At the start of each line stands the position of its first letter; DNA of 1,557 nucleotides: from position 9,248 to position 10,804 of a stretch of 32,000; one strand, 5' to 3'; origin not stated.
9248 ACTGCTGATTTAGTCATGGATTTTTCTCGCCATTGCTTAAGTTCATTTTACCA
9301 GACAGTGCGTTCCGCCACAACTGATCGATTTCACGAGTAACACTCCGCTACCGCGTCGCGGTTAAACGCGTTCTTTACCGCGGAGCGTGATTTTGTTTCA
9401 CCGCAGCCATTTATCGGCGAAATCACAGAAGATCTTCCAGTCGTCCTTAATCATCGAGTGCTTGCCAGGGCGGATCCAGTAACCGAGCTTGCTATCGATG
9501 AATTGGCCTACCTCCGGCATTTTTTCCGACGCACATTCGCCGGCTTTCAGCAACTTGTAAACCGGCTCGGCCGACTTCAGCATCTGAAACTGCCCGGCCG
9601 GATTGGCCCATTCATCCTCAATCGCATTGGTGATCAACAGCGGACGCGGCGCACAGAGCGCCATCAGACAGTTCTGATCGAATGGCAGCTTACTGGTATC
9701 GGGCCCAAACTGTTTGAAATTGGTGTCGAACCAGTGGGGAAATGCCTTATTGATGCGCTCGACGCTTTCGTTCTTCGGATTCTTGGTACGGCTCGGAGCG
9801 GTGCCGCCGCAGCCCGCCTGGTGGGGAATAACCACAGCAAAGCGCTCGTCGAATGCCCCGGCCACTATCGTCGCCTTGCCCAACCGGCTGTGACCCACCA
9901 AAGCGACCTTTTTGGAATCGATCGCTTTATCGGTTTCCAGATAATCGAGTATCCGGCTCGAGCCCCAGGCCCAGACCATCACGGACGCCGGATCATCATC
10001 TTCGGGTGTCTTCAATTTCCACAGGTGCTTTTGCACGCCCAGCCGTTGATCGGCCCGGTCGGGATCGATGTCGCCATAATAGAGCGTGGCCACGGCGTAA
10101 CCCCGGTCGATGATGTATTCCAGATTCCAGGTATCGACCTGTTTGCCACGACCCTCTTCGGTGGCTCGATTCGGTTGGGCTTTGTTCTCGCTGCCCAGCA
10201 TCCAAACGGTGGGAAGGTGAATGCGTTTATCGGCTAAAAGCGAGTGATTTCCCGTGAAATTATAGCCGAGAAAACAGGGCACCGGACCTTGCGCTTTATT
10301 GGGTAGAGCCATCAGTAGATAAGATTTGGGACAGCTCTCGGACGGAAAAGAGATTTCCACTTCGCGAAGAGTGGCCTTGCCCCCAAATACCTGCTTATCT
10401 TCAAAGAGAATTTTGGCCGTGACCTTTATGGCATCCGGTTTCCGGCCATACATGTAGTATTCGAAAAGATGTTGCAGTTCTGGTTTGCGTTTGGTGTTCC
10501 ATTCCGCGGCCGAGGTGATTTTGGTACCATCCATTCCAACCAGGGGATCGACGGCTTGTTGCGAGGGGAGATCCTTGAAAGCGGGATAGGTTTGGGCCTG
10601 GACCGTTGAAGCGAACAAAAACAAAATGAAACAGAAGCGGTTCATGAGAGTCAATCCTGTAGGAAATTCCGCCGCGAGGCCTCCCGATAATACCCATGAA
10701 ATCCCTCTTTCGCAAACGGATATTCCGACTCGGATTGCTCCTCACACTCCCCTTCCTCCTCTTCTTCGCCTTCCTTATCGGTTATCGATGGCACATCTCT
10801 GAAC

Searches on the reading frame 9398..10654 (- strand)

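Call 61: search_protein_families(library=pfam, proteins=[window:9398-10654:-], max_evalue=0.001)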
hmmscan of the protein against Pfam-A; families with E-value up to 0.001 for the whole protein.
window:9398-10654:- (418 aa): 1 family
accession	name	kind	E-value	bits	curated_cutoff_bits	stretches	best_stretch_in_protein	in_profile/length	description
PF22244.2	GCE_fung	-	7.5e-38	131.1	27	1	181-369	38-230/231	Glucuronyl esterase, fungi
